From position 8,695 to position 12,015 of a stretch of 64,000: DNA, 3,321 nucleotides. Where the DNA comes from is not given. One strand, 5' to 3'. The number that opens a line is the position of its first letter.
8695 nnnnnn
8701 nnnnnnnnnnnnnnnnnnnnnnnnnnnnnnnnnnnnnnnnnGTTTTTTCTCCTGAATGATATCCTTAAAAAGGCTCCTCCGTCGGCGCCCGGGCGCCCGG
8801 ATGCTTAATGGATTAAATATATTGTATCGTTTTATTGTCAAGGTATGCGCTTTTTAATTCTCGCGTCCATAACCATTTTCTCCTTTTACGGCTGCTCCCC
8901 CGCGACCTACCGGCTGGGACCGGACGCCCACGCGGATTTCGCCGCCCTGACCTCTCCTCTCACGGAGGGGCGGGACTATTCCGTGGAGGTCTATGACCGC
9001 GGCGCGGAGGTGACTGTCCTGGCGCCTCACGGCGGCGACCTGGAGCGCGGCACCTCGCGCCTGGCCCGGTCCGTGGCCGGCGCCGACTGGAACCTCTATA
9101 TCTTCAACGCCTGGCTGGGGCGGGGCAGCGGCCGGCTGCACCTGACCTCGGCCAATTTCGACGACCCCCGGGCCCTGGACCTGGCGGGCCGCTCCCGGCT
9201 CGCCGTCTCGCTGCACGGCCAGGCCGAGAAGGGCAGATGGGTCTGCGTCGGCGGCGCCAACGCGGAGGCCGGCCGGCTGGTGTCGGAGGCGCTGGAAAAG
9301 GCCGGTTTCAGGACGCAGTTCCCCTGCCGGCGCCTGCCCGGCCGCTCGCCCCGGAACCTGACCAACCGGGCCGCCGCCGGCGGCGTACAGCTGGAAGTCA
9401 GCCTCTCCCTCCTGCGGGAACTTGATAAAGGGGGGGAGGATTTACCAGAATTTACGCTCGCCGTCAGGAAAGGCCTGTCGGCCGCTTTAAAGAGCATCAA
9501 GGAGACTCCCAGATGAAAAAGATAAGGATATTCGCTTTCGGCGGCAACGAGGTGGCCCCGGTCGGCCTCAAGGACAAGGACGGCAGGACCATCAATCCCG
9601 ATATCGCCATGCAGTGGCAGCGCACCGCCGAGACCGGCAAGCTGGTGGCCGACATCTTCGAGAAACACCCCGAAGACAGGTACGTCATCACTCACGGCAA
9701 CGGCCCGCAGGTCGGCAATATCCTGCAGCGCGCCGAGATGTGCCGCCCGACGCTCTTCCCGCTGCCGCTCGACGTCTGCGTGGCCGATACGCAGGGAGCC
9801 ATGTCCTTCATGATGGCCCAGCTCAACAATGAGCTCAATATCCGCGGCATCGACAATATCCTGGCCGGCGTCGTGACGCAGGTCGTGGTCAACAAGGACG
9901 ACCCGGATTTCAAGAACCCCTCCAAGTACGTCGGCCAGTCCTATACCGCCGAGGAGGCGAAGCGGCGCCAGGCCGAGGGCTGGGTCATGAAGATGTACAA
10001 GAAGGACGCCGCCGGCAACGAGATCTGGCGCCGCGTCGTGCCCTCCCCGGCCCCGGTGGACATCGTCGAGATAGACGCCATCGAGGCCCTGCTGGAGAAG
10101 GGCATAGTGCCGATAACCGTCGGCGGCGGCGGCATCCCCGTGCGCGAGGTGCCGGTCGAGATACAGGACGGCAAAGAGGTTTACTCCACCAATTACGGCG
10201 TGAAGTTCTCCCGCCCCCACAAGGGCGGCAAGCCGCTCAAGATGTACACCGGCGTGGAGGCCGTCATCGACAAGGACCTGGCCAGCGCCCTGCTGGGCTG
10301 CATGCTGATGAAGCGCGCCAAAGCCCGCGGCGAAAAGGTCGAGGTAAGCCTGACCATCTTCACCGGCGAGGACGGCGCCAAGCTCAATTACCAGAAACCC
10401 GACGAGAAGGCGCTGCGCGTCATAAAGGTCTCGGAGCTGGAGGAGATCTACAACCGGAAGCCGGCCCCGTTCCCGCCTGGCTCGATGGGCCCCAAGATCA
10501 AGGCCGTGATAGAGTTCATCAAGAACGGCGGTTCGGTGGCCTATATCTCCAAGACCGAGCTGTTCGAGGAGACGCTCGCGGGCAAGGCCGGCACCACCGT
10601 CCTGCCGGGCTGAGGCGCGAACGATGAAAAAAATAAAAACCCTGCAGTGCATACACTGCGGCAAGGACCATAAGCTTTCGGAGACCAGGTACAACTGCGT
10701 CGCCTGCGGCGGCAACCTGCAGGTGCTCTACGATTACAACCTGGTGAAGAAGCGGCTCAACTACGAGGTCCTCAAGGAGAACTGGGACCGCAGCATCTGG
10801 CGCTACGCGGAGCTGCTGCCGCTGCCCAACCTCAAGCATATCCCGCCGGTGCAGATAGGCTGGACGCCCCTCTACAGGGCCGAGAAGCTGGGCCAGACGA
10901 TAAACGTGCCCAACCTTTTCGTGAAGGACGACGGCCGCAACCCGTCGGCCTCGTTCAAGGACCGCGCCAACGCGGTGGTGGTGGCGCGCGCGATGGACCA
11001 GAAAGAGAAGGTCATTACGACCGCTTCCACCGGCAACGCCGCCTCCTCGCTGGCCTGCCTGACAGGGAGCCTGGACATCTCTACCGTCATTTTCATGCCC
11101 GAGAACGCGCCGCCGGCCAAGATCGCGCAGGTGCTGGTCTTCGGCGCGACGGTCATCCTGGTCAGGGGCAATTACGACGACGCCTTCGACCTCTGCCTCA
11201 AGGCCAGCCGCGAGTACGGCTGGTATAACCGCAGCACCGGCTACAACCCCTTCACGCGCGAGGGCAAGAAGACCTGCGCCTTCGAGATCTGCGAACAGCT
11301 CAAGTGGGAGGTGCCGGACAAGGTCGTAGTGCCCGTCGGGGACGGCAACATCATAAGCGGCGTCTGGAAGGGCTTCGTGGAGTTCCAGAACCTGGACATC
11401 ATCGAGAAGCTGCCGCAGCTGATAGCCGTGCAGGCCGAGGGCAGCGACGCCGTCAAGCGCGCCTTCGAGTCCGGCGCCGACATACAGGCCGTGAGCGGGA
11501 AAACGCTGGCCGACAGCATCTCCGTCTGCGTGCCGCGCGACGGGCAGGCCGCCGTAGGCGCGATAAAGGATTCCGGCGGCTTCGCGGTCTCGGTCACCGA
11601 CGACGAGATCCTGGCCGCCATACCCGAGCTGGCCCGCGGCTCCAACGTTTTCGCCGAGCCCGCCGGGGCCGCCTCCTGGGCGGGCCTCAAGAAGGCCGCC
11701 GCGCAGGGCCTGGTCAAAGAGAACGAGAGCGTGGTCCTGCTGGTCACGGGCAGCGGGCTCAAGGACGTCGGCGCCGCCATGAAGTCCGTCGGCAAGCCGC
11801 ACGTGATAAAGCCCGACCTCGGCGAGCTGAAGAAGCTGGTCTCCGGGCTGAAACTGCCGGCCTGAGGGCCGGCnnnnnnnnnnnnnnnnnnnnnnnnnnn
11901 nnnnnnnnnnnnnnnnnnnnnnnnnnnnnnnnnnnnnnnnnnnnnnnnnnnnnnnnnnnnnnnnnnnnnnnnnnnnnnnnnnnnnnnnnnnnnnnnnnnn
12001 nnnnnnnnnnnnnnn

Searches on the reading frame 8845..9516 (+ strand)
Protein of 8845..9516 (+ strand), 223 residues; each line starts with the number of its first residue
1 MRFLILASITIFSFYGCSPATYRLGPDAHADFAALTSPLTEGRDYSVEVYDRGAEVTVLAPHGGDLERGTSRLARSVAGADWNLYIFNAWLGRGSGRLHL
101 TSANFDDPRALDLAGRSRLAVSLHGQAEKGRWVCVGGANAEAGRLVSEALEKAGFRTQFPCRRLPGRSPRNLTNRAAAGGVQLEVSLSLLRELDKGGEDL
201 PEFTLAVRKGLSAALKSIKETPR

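Call 73: search_protein_families(library=pfam, proteins=[window:8845-9516:+], max_evalue=0.001)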
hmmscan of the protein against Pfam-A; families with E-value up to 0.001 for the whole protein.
window:8845-9516:+ (223 aa): 1 family
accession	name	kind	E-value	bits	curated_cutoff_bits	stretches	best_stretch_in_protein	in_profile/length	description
PF05908.16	Gamma_PGA_hydro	-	1.2e-42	146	22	1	31-191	3-166/191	Poly-gamma-glutamate hydrolase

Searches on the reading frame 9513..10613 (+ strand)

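Call 73: search_protein_families(library=pfam, proteins=[window:9513-10613:+], max_evalue=0.001)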
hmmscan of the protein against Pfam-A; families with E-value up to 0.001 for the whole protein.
window:9513-10613:+ (366 aa): 1 family
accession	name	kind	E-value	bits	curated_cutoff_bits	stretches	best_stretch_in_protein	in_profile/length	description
PF00696.33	AA_kinase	-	3e-08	34.1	24.9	1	44-211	22-145/234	Amino acid kinase family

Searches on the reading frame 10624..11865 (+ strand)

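Call 73: search_protein_families(library=pfam, proteins=[window:10624-11865:+], max_evalue=0.001)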
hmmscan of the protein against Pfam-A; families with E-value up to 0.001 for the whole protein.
window:10624-11865:+ (413 aa): 1 family
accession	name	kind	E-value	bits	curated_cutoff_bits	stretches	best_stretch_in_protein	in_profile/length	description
PF00291.31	PALP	-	9.1e-75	252.2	35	1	77-376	4-295/295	Pyridoxal-phosphate dependent enzyme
